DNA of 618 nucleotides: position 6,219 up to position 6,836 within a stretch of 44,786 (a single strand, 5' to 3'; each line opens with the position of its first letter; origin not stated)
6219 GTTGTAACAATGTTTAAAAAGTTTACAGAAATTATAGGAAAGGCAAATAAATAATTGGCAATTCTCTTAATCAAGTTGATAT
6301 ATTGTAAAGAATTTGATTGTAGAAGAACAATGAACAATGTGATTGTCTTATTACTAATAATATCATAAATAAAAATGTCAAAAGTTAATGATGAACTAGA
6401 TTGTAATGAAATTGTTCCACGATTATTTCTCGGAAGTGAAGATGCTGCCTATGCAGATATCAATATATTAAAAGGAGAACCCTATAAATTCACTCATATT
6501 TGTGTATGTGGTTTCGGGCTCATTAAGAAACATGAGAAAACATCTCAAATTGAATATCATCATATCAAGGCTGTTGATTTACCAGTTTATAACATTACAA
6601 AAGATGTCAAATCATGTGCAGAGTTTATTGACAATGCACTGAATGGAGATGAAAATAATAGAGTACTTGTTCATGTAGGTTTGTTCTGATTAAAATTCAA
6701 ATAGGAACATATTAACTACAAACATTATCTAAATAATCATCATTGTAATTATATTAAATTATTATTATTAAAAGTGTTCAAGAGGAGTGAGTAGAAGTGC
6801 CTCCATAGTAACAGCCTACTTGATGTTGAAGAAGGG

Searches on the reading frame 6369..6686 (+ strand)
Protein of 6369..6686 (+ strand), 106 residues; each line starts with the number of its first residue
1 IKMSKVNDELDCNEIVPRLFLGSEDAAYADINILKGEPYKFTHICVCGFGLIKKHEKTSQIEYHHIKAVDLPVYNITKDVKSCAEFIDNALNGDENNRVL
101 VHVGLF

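Call 62: search_protein_families(library=pfam, proteins=[window:6369-6686:+], max_evalue=0.01)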
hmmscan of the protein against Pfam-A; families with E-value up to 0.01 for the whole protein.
window:6369-6686:+ (106 aa): 1 family
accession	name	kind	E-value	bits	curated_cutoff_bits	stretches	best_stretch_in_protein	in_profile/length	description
PF00782.25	DSPc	-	0.00073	19.8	33.5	1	38-102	16-79/133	Dual specificity phosphatase, catalytic domain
